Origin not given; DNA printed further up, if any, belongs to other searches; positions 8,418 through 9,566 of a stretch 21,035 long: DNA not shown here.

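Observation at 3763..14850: Arn-like lipid-carrier sugar pathway built from non-canonical parts, with possible transient N-acylation logic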

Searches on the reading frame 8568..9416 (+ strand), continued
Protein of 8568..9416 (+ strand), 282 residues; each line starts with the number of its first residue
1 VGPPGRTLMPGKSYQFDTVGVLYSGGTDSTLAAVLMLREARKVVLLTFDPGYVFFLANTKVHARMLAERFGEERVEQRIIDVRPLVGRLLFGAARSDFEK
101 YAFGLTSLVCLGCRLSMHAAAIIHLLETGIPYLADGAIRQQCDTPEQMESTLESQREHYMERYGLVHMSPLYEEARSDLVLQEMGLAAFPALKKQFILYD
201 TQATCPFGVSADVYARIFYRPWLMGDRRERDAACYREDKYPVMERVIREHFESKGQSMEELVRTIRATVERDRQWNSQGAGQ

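Call 66: search_protein_families(library=pfam, proteins=[L171:11235-12257:+, L171:12317-14293:-, L171:14382-16250:+, L171:16389-19469:-, L173:16945-18474:-, L172:15075-16490:-, L170:14014-20220:-], max_evalue=0.01)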
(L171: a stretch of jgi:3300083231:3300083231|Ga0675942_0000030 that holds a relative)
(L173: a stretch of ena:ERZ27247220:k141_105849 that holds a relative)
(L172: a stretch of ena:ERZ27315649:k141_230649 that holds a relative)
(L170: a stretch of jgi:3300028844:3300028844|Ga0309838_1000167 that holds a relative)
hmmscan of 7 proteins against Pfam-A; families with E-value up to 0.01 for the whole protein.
L171:11235-12257:+ (340 aa): 45 families (the best 25 are shown)
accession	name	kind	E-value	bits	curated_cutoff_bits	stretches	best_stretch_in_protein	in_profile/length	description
PF25174.1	Beta-prop_THOC3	-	3.6e-46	157.8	305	2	42-248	6-207/272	THOC3 beta-propeller domain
PF00400.38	WD40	-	3.5e-40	135.2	27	4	70-108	1-39/39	WD domain, G-beta repeat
PF25173.1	Beta-prop_WDR3_1st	-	8.5e-36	123.8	154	3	103-275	10-176/184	WDR3 first beta-propeller domain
PF24814.1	WD40_Prp19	-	2.9e-35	122.1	320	2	42-253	10-218/281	Prp19 WD40 domain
PF24796.1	WDR55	-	2e-30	106.3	200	2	119-322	5-205/296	WDR55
PF24817.1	WD40_WDHD1_1st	-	7.3e-30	104.6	109.9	3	176-252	92-168/291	WDHD1 first WD40 domain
PF23414.1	Beta-prop_EML_2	-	1.1e-27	97.6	90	2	101-248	19-160/266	Echinoderm microtubule-associated protein second beta-propeller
PF25175.1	Beta-prop_WDR5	-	3.2e-25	89.4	250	2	175-329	15-169/296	WDR5 beta-propeller domain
PF25172.1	Beta-prop_WDR3_2nd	-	3.7e-24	85.9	140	2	168-243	215-290/293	WDR3 second beta-propeller domain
PF23393.2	Beta-prop_WDR90_POC16_2nd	-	3.2e-21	76.2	60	2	95-201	9-109/291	WDR90/POC16, second beta-propeller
PF25168.1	Beta-prop_WDR36-Utp21_2nd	-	1.9e-20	73.9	84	2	62-163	222-323/335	WDR36/Utp21 second beta-propeller domain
PF25047.1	Beta-prop_TEP1_2nd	-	2e-19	70.2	89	2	199-327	77-206/255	TEP-1 second beta-propeller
PF24807.1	WD40_CDC20-Fz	-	7.7e-18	65.2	200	1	51-258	20-226/292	CDC20/Fizzy WD40 domain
PF24805.1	EIF3I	-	9.8e-18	64.8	200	2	44-200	16-176/324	EIF3I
PF25391.1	WD40_Gbeta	-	7.7e-16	58.4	150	1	46-239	151-339/340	G protein beta WD-40 repeat protein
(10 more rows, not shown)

L171:12317-14293:- (658 aa): 0 families

L171:14382-16250:+ (622 aa): 0 families

L171:16389-19469:- (1026 aa): 0 families

L173:16945-18474:- (509 aa): 0 families

L172:15075-16490:- (471 aa): 0 families

L170:14014-20220:- (2068 aa): 5 families
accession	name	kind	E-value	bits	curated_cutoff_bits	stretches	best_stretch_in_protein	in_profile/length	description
PF11617.13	Cu-binding_MopE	-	2.2e-47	159.4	27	7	1360-1388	1-29/30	Putative metal-binding motif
PF13517.12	FG-GAP_3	-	2.4e-32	111.8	26.9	7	110-169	1-60/61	FG-GAP-like repeat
PF00932.25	LTD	-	1.6e-25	90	34.3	2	1136-1246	4-108/109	Lamin Tail Domain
PF01839.29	FG-GAP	-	0.00011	22.4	22.1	1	104-131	3-36/37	FG-GAP repeat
PF16743.10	PliI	-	0.0095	16.1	27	0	103-126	59-82/123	Periplasmic lysozyme inhibitor of I-type lysozyme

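Call 70: predict_structure(alignment_id=A3)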
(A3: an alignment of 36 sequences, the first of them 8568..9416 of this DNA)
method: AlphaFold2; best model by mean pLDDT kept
length: 282 residues; sequences in the alignment: 36
mean_pLDDT: 89.5   pTM: 0.90
mean pLDDT of the five models: 89.5, 88.2, 88.2, 87.5, 87.0
residues with pLDDT >= 90: 195; 70-90: 61; 50-70: 21; < 50: 5
segments of 3 or more residues with pLDDT < 50: 1-5
pLDDT, mean of each block of 10 residues (from residue 1): 50 90 94 96 96 81 95 98 96 96 90 96 99 89 87 97 97 91 89 72 70 75 83 97 98 98 98 90 68
secondary structure, 60 per line:
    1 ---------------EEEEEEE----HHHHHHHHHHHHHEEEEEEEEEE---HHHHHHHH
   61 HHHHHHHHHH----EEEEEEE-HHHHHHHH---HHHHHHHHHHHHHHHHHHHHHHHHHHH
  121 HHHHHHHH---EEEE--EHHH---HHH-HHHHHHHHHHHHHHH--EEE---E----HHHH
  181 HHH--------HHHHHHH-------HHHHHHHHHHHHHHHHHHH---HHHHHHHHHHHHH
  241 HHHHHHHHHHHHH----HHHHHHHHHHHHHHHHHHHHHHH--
elements in order: E16-22 H27-39 E40-49 H53-70 E75-81 H83-90 H94-128 E132-135 H149-163 E166-168 H177-183 H192-198 H206-224 H228-253 H258-280

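Call 72: fold_search(model_id=the predicted structure, library=pdb)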
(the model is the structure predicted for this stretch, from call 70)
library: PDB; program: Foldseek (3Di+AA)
matches with E <= 10: 1078; with E <= 0.001: 29
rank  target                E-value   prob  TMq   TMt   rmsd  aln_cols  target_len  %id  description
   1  9kq6_C                8.5e-09  1.00  0.63  0.79   3.3       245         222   22  The structure of the apo-YcfA from Erwinia amylovora (released 2025-10-01)
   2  9kq7_D                9.0e-09  1.00  0.64  0.81   3.2       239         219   22  The structure of the YcfA from Erwinia amylovora bound with ATP (released 2025-10-01)
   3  9kq9_I                1.4e-08  1.00  0.63  0.80   3.4       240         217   22  The structure of the YcfA-GTP from Erwinia amylovora (released 2025-10-01)
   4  9kq6_H                1.5e-08  1.00  0.63  0.78   3.2       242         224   22  The structure of the apo-YcfA from Erwinia amylovora (released 2025-10-01)
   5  9kq6_F                1.5e-08  1.00  0.62  0.78   2.9       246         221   22  The structure of the apo-YcfA from Erwinia amylovora (released 2025-10-01)
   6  9kq7_C                1.5e-08  1.00  0.63  0.79   3.4       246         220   22  The structure of the YcfA from Erwinia amylovora bound with ATP (released 2025-10-01)
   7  9kq7_A                1.7e-08  1.00  0.63  0.80   3.2       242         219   22  The structure of the YcfA from Erwinia amylovora bound with ATP (released 2025-10-01)
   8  9kq6_G                1.7e-08  1.00  0.63  0.81   3.3       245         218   22  The structure of the apo-YcfA from Erwinia amylovora (released 2025-10-01)
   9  9kq9_K                2.0e-08  1.00  0.63  0.80   3.2       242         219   22  The structure of the YcfA-GTP from Erwinia amylovora (released 2025-10-01)
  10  9kq7_G                2.1e-08  1.00  0.63  0.80   3.2       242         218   22  The structure of the YcfA from Erwinia amylovora bound with ATP (released 2025-10-01)
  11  9kq7_M                2.1e-08  1.00  0.64  0.82   2.8       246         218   23  The structure of the YcfA from Erwinia amylovora bound with ATP (released 2025-10-01)
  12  9kq6_A                2.1e-08  1.00  0.62  0.77   3.7       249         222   22  The structure of the apo-YcfA from Erwinia amylovora (released 2025-10-01)
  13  9kq9_E                2.5e-08  1.00  0.61  0.79   3.5       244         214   22  The structure of the YcfA-GTP from Erwinia amylovora (released 2025-10-01)
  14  9kq6_D                3.2e-08  1.00  0.61  0.77   3.5       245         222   22  The structure of the apo-YcfA from Erwinia amylovora (released 2025-10-01)
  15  9kqd_L                3.4e-08  1.00  0.63  0.80   3.2       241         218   22  YcfA-D19A-ATP-GTP complex (released 2025-10-01)
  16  9kq6_J                3.9e-08  1.00  0.63  0.79   3.2       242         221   22  The structure of the apo-YcfA from Erwinia amylovora (released 2025-10-01)
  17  9kq6_E                5.6e-08  1.00  0.62  0.79   3.5       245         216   22  The structure of the apo-YcfA from Erwinia amylovora (released 2025-10-01)
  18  9kq6_B                6.6e-08  1.00  0.62  0.78   3.6       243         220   22  The structure of the apo-YcfA from Erwinia amylovora (released 2025-10-01)
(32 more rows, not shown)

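Call 73: search_solved_structures(query=A3, max_evalue=0.01, show_alignments=2)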
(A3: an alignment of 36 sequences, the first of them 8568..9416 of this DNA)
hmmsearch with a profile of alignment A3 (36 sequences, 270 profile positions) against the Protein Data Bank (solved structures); distinct sequences matched with E-value up to 0.01: 4.
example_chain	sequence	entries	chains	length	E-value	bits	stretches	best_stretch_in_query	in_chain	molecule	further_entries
9kq6_N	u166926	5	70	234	1.3e-23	86.7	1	8-181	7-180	Asparagine synthetase domain-containing protein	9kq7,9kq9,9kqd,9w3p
2pg3_A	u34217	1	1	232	0.00023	23.6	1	9-64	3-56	Queuosine biosynthesis protein queC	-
3k32_A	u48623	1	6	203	0.00058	22.3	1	8-59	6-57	Uncharacterized protein MJ0690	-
3bl5_A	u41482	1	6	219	0.0014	21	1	7-42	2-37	Queuosine biosynthesis protein queC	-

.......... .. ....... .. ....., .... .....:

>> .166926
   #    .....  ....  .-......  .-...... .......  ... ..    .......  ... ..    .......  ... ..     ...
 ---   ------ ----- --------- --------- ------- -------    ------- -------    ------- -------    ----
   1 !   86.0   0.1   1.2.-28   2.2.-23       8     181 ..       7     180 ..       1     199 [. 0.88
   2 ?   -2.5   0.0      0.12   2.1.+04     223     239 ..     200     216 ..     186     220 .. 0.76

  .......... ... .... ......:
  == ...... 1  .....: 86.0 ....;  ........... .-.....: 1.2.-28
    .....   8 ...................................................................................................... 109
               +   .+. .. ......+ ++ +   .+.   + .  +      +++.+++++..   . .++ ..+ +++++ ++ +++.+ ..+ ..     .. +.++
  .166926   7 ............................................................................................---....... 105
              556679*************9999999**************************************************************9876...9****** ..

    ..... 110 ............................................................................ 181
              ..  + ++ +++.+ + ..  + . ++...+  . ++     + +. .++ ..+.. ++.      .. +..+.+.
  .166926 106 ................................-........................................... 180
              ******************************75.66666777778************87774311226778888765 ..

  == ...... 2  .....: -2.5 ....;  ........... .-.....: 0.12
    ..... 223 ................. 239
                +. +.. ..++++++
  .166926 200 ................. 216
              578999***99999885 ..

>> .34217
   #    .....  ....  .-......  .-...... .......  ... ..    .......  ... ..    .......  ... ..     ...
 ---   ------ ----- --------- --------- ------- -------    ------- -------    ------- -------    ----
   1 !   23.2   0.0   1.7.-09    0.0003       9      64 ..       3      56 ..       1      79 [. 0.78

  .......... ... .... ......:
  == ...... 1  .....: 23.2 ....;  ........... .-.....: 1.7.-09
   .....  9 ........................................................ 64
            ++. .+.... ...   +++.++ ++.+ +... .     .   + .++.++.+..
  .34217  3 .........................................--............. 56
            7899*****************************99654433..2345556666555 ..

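Call 82: search_protein_representatives(protein=window:8592-9416:+)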
Query: 274 residues. Proteins with E-value up to 0.001 (for the whole library): 375; up to 1e-10: 167; up to 1e-30: 11. The best 150 are listed.
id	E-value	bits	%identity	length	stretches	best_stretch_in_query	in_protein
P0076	1.6e-78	280.0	52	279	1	12-262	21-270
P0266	1.0e-77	277.4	51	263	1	11-259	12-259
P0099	1.4e-76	273.7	51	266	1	12-263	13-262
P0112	1.0e-73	264.2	51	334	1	4-259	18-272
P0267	1.1e-47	179.0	47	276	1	4-187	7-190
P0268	1.4e-47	178.6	39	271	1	9-257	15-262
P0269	3.4e-36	141.3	53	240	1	4-127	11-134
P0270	3.8e-34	134.5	48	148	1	122-266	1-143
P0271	2.1e-32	128.8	37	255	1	8-261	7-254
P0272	4.6e-32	127.7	33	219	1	36-245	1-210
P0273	1.0e-31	126.6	30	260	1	11-255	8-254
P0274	2.7e-30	121.9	52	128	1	145-263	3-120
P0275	1.2e-28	116.5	34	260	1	8-242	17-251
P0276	1.5e-28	116.2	31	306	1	13-254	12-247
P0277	1.2e-26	110.0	38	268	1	12-241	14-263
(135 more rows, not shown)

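Call 84: search_protein_families(library=ncbifam, proteins=[L168:10997-11971:+, L173:10879-11949:+, L168:8081-8779:+, L173:7819-8535:+, L170:13312-14007:+, L168:12863-14272:+], max_evalue=0.000001)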
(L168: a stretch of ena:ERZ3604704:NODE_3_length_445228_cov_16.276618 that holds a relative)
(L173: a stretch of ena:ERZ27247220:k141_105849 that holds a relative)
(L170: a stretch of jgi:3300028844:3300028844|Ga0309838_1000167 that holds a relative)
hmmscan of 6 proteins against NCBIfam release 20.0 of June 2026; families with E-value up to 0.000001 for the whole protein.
L168:10997-11971:+ (324 aa): 1 family
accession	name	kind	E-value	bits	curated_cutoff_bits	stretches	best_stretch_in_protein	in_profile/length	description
TIGR00374.1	TIGR00374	subfamily_domain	5.7e-13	49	43.2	1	13-131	2-122/323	flippase-like domain-containing protein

L173:10879-11949:+ (356 aa): 1 family
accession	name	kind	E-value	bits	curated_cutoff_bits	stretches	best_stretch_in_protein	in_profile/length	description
TIGR00374.1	TIGR00374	subfamily_domain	3.4e-12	46.4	43.2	1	39-335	7-306/323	flippase-like domain-containing protein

L168:8081-8779:+ (232 aa): 12 families
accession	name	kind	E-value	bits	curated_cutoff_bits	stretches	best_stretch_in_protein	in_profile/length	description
NF058614.1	PPMAGASynPpgS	equivalog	8.6e-16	58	370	1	6-124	4-118/226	polyprenyl-phospho-N-acetylgalactosaminyl synthase PpgS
NF007986.1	PRK10714.1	equivalog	7.5e-14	51.5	529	1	4-208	8-212/316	undecaprenyl-phosphate 4-deoxy-4-formamido-L-arabinose transferase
NF041875.1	EPS_EpsD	equivalog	8e-12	45.2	370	1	4-118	1-115/325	exopolysaccharide biosynthesis glycosyltransferase EpsD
NF047588.1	GlcsyltransPgfSStrep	equivalog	7.7e-11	41.7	500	1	4-150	3-151/308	glycosyltransferase PgfS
TIGR03965.1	mycofact_glyco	equivalog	1e-10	41.1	280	1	4-94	76-164/467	mycofactocin biosynthesis glycosyltransferase MftF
TIGR03937.1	PgaC_IcaA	equivalog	1.1e-10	41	422.3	1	3-95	46-136/407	poly-beta-1,6-N-acetyl-D-glucosamine synthase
TIGR04182.1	glyco_TIGR04182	equivalog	2e-10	40.6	325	1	5-207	3-201/293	S-layer glycoprotein N-glycosyltransferase AglJ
NF041391.1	DPhHxTase_Halo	equivalog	3.3e-10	39.3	375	1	10-200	3-187/213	dolichyl-phosphate hexose transferase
NF007482.0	PRK10073.1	equivalog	1.7e-09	37.1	423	1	4-106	8-107/334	glycosyltransferase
NF010496.0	PRK13915.1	equivalog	4.9e-09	35.7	262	1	4-101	33-133/307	glucosyl-3-phosphoglycerate synthase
TIGR04283.1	glyco_like_mftF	equivalog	1.3e-08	34.7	182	1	4-106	1-94/221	TIGR04283 family arsenosugar biosynthesis glycosyltransferase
NF047683.1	TeichurnBiosyTuaG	equivalog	7.1e-07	29.1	400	1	4-99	8-101/252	teichuronic acid biosynthesis protein TuaG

L173:7819-8535:+ (238 aa): 17 families
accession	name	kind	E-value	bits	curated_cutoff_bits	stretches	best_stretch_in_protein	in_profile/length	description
NF007986.1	PRK10714.1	equivalog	3.5e-18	65.7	529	1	7-146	7-147/316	undecaprenyl-phosphate 4-deoxy-4-formamido-L-arabinose transferase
NF007482.0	PRK10073.1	equivalog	3.9e-18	65.5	423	1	6-109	6-105/334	glycosyltransferase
NF047588.1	GlcsyltransPgfSStrep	equivalog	3.4e-17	62.6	500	1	8-170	3-167/308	glycosyltransferase PgfS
TIGR03937.1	PgaC_IcaA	equivalog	1.6e-15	57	422.3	1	7-100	46-136/407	poly-beta-1,6-N-acetyl-D-glucosamine synthase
NF058614.1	PPMAGASynPpgS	equivalog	1.5e-14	54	370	1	10-129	4-118/226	polyprenyl-phospho-N-acetylgalactosaminyl synthase PpgS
TIGR04182.1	glyco_TIGR04182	equivalog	2.8e-14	53.2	325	1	8-207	2-196/293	S-layer glycoprotein N-glycosyltransferase AglJ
NF041875.1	EPS_EpsD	equivalog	2.8e-14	53.2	370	1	8-99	1-89/325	exopolysaccharide biosynthesis glycosyltransferase EpsD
NF041391.1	DPhHxTase_Halo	equivalog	1.1e-13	50.7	375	1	14-205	3-187/213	dolichyl-phosphate hexose transferase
NF047683.1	TeichurnBiosyTuaG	equivalog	2.1e-13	50.5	400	1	6-112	6-109/252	teichuronic acid biosynthesis protein TuaG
TIGR04283.1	glyco_like_mftF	equivalog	1.7e-12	47.5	182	1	8-136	1-121/221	TIGR04283 family arsenosugar biosynthesis glycosyltransferase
TIGR03965.1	mycofact_glyco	equivalog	3.6e-12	45.9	280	1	6-99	74-164/467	mycofactocin biosynthesis glycosyltransferase MftF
NF010496.0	PRK13915.1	equivalog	6.5e-10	38.6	262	1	7-99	32-126/307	glucosyl-3-phosphoglycerate synthase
NF038302.1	EPS_HpsE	equivalog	1.8e-09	37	300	1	8-99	3-96/307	hormogonium polysaccharide biosynthesis glycosyltransferase HpsE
NF053739.1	GlytfEpsEBac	equivalog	6.5e-08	31.9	450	1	9-101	4-94/265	glycosyltransferase EpsE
NF050050.1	ProtGlycPglI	equivalog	6.8e-08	32.2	500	1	7-102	3-96/306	GalNAc(5)-diNAcBac-PP-undecaprenol beta-1,3-glucosyltransferase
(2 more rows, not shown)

L170:13312-14007:+ (231 aa): 15 families
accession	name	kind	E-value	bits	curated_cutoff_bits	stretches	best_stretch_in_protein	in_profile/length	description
NF007986.1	PRK10714.1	equivalog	1.6e-19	70.1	529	1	5-144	7-146/316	undecaprenyl-phosphate 4-deoxy-4-formamido-L-arabinose transferase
TIGR03937.1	PgaC_IcaA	equivalog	7.2e-16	58.1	422.3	1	3-109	44-147/407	poly-beta-1,6-N-acetyl-D-glucosamine synthase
NF007482.0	PRK10073.1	equivalog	1.1e-15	57.5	423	1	2-107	4-105/334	glycosyltransferase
NF047588.1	GlcsyltransPgfSStrep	equivalog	2.2e-15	56.7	500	1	5-154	2-151/308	glycosyltransferase PgfS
TIGR04182.1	glyco_TIGR04182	equivalog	3.6e-15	56.1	325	1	6-213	2-203/293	S-layer glycoprotein N-glycosyltransferase AglJ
NF041391.1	DPhHxTase_Halo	equivalog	4.5e-15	55.2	375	1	12-207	3-190/213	dolichyl-phosphate hexose transferase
NF010496.0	PRK13915.1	equivalog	5.2e-15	55.3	262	1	5-97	32-126/307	glucosyl-3-phosphoglycerate synthase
NF058614.1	PPMAGASynPpgS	equivalog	1.5e-13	50.7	370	1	6-128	2-118/226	polyprenyl-phospho-N-acetylgalactosaminyl synthase PpgS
TIGR04283.1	glyco_like_mftF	equivalog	6.1e-12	45.6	182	1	7-104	2-89/221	TIGR04283 family arsenosugar biosynthesis glycosyltransferase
NF038302.1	EPS_HpsE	equivalog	1.5e-11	43.8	300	1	6-97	3-96/307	hormogonium polysaccharide biosynthesis glycosyltransferase HpsE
NF041875.1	EPS_EpsD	equivalog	1.4e-10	41.1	370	1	6-127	1-120/325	exopolysaccharide biosynthesis glycosyltransferase EpsD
TIGR03965.1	mycofact_glyco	equivalog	3e-10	39.6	280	1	3-98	73-165/467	mycofactocin biosynthesis glycosyltransferase MftF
TIGR03111.1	glyc2_xrt_Gpos1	hypoth_equivalog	5.6e-10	38.6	363.95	1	3-122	48-168/439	TIGR03111 family XrtG-associated glycosyltransferase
NF047683.1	TeichurnBiosyTuaG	equivalog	1.1e-09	38.3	400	1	3-102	5-101/252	teichuronic acid biosynthesis protein TuaG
TIGR04242.1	nodulat_NodC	equivalog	1.3e-08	34.2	550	1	3-102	47-146/395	chitooligosaccharide synthase NodC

L168:12863-14272:+ (469 aa): 24 families
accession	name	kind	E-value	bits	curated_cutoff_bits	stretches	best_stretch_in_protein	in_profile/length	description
TIGR03471.1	HpnJ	equivalog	3.9e-57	194.2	577.6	1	48-441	45-446/472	hopanoid biosynthesis associated radical SAM protein HpnJ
TIGR02026.1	BchE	equivalog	2.7e-47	161.8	481.35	1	28-434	19-434/497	magnesium-protoporphyrin IX monomethyl ester anaerobic oxidative cyclase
NF050148.1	rSAM_ApyD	equivalog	4.2e-44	151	750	1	63-455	64-457/645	RiPP biosynthesis radical SAM protein ApyD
NF038361.1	rSAM_Sden_1168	equivalog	4.9e-32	111.2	575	1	125-392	199-473/560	Sden_1168 family B12-binding radical SAM P-methyltransferase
NF033070.1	rSAM_AprD4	equivalog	8.5e-31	107.3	500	1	26-390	37-388/456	AprD4 family radical SAM diol-dehydratase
TIGR04014.1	B12_SAM_MJ_0865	equivalog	1.1e-28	100.2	360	1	114-390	79-356/434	methyl-coenzyme M reductase glutamine C-methyltransferase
TIGR04479.1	bcpD_PhpK_rSAM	subfamily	5.1e-28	97.7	600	1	127-367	174-406/504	PhpK family radical SAM P-methyltransferase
TIGR04072.2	rSAM_ladder_B12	equivalog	2.6e-27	95.6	360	1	203-366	180-345/443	lipid biosynthesis B12-binding/radical SAM protein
TIGR04385.1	B12_rSAM_cofa1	equivalog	2.7e-24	86.2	450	1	97-367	94-361/438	B12 lower ligand biosynthesis radical SAM protein BzaD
NF040542.1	rSAM_RCCLKC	equivalog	3.9e-21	75.7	450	1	47-372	28-352/423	arsinothricin biosynthesis radical SAM protein ArsL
TIGR04295.1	B12_rSAM_oligo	hypoth_equivalog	4e-21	75.2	400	1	31-323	25-314/422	TIGR04295 family B12-binding domain-containing radical SAM protein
TIGR04013.1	B12_SAM_MJ_1487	hypoth_equivalog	2.2e-20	72.8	251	2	287-370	249-333/382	TIGR04013 family B12-binding domain/radical SAM domain-containing protein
TIGR03975.1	rSAM_ocin_1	subfamily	2e-16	59.6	281.85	1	64-365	119-425/606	RiPP maturation radical SAM C-methyltransferase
NF045585.1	rSAM_slr0320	equivalog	9.8e-15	54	775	1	206-346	238-385/511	photosystem II high light acclimation radical SAM protein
NF040546.1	rSAM_CUAEP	equivalog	1.4e-14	53.7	500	1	92-365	67-336/468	CUAEP/CCAEP-tail radical SAM (seleno)protein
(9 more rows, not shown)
